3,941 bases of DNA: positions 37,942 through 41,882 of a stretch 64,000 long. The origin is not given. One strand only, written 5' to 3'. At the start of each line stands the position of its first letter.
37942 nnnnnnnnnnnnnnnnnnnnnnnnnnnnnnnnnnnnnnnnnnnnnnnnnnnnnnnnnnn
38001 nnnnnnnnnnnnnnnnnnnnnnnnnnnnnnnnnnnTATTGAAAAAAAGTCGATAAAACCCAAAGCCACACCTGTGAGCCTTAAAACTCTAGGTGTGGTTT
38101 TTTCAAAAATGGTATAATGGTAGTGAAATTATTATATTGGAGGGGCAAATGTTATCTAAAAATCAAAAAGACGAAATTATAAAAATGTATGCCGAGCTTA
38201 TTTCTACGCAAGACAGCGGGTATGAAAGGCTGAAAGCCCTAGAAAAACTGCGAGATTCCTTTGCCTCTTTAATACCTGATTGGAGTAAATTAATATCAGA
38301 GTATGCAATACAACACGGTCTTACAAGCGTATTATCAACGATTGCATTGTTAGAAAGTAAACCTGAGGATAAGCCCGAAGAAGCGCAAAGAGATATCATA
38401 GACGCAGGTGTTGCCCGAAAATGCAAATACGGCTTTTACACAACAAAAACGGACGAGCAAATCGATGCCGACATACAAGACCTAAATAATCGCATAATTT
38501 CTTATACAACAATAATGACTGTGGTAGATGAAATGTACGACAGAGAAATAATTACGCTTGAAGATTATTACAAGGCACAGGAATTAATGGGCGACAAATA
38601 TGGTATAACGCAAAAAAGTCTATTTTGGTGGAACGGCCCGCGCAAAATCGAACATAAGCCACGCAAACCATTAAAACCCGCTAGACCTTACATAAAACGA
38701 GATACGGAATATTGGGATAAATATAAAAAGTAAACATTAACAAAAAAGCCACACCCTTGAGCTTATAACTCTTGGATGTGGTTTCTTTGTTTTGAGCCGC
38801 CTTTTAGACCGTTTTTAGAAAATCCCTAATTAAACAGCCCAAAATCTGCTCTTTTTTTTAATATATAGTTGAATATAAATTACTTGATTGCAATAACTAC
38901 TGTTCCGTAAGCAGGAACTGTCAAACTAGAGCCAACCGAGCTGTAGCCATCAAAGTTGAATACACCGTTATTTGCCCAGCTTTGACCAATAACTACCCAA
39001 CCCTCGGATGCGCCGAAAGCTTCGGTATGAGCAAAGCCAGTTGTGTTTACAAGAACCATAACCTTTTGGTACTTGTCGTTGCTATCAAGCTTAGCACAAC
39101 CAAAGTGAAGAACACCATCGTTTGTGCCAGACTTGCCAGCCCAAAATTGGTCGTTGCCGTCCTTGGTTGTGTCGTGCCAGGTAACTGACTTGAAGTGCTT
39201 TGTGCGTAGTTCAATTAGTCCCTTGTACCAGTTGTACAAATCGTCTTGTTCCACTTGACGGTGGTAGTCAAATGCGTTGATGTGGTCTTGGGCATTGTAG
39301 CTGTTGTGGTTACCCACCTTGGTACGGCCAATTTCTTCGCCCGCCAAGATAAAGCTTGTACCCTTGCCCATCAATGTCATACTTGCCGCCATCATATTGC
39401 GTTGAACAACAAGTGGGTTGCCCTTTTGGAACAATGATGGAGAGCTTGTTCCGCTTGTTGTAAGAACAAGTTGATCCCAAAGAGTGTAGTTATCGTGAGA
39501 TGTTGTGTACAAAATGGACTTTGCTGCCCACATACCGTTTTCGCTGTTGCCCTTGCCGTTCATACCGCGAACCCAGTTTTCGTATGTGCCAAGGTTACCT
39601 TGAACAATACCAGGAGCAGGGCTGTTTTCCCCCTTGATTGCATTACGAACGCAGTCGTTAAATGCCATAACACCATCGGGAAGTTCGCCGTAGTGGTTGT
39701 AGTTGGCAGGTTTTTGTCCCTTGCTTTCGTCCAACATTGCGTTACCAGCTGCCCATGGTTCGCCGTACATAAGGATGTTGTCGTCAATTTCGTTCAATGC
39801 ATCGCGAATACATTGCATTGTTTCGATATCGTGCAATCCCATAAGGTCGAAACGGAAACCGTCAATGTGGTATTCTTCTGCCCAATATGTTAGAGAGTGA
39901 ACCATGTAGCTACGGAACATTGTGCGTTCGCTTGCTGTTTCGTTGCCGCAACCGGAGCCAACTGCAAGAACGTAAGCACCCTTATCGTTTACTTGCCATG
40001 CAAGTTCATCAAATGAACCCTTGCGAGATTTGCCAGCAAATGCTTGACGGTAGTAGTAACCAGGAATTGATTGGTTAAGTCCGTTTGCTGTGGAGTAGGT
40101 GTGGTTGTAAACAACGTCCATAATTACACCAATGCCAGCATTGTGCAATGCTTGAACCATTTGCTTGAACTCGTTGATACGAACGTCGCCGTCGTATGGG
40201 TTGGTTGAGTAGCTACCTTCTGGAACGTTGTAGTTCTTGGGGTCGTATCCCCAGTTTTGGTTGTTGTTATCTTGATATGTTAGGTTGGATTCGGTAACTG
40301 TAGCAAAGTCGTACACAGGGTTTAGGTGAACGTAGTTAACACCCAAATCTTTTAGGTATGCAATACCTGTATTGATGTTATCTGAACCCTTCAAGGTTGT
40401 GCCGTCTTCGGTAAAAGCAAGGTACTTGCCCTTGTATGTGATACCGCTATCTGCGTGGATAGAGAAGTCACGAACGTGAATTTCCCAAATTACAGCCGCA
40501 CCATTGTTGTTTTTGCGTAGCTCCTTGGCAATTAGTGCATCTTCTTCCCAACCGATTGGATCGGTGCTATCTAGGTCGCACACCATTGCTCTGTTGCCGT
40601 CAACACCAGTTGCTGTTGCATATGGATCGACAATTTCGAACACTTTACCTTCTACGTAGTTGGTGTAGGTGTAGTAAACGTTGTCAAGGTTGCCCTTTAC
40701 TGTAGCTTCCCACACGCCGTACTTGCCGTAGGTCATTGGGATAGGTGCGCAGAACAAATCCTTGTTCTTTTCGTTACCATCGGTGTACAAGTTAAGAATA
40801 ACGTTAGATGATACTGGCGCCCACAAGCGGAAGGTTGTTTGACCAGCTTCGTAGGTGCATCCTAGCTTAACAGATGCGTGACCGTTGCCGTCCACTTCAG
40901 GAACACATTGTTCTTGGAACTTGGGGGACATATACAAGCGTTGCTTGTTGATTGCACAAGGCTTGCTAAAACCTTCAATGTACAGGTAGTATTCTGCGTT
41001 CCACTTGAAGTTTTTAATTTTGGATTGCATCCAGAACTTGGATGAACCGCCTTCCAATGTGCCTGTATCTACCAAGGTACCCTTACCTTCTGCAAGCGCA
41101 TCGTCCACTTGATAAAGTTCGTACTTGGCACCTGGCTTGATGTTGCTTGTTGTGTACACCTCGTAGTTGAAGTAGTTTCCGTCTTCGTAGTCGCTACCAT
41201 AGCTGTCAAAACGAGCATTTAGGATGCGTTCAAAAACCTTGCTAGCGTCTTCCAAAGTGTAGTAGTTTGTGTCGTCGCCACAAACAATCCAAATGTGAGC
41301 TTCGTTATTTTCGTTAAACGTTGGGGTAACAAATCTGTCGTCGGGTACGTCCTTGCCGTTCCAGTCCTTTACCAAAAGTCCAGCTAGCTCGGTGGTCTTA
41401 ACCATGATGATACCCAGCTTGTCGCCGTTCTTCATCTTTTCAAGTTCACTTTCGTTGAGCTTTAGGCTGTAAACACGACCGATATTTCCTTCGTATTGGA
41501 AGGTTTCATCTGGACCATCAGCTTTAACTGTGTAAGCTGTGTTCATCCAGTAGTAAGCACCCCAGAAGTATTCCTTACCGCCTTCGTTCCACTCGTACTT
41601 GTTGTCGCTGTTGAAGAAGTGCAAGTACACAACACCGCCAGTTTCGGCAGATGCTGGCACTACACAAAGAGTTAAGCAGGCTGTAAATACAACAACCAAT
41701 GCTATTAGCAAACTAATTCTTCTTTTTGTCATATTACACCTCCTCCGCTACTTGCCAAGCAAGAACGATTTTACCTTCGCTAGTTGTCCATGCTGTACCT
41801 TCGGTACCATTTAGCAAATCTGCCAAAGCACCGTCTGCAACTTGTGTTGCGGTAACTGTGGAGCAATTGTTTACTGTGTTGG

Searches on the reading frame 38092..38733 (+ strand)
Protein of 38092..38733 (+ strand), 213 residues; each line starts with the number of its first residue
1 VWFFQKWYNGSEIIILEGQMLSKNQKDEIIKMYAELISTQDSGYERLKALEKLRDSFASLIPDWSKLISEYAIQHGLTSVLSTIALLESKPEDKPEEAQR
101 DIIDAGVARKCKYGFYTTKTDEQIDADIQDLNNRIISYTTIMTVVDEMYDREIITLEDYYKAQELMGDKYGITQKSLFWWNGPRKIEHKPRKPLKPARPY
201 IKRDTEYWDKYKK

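Call 4: search_protein_families(library=pfam, proteins=[window:38092-38733:+])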
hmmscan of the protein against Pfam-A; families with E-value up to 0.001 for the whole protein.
window:38092-38733:+ (213 aa): 1 family
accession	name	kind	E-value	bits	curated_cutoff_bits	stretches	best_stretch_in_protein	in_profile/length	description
PF20612.3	SHOCT_2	-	5e-05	23.8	24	1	133-178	7-52/53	SHOCT domain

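Call 36: search_protein_families(library=ncbifam, proteins=[window:38092-38733:+], max_evalue=0.001)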
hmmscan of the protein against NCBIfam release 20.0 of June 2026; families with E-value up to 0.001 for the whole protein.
window:38092-38733:+ (213 aa): 0 families

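Call 37: search_protein_families(library=padloc, proteins=[window:38092-38733:+], max_evalue=0.001)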
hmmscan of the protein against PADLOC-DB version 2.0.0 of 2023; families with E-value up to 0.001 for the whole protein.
window:38092-38733:+ (213 aa): 0 families

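Call 62: search_protein_families(library=phrogs, proteins=[window:38092-38733:+], max_evalue=0.001)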
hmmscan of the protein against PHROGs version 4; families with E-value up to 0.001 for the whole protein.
window:38092-38733:+ (213 aa): 0 families

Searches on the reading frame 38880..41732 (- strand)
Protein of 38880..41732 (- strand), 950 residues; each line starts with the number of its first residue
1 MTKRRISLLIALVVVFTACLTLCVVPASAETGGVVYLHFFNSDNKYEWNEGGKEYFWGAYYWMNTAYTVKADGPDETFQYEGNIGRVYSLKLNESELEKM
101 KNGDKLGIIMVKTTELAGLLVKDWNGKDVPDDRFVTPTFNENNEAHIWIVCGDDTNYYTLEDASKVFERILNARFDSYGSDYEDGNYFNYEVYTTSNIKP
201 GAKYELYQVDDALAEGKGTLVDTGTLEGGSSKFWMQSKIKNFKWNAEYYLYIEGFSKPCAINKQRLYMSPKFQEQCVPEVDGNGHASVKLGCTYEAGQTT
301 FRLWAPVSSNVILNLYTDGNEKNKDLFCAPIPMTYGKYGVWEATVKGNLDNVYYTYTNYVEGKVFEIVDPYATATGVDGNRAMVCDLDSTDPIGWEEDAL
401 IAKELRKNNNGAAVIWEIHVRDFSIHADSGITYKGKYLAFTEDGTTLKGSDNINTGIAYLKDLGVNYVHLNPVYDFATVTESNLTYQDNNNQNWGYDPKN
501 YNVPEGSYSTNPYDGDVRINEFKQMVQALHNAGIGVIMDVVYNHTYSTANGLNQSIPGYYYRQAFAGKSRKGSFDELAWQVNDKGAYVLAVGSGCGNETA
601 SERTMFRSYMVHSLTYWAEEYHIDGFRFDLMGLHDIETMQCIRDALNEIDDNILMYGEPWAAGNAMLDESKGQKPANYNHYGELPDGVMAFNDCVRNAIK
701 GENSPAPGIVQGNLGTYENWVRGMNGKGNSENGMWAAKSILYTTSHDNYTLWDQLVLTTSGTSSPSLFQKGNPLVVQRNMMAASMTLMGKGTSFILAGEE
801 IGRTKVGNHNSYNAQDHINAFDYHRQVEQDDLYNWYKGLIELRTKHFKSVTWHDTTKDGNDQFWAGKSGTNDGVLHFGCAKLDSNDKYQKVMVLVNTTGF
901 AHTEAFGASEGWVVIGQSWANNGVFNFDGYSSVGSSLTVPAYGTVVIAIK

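Call 4: search_protein_families(library=pfam, proteins=[window:38880-41732:-])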
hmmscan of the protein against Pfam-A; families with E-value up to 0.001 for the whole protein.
window:38880-41732:- (950 aa): 2 families
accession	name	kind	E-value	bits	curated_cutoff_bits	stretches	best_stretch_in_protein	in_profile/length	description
PF00128.31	Alpha-amylase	-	9.4e-17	61.8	22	1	455-814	23-369/446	Alpha amylase, catalytic domain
PF02922.24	CBM_48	-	7.3e-10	39.5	22.4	1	289-372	1-83/83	Carbohydrate-binding module 48 (Isoamylase N-terminal domain)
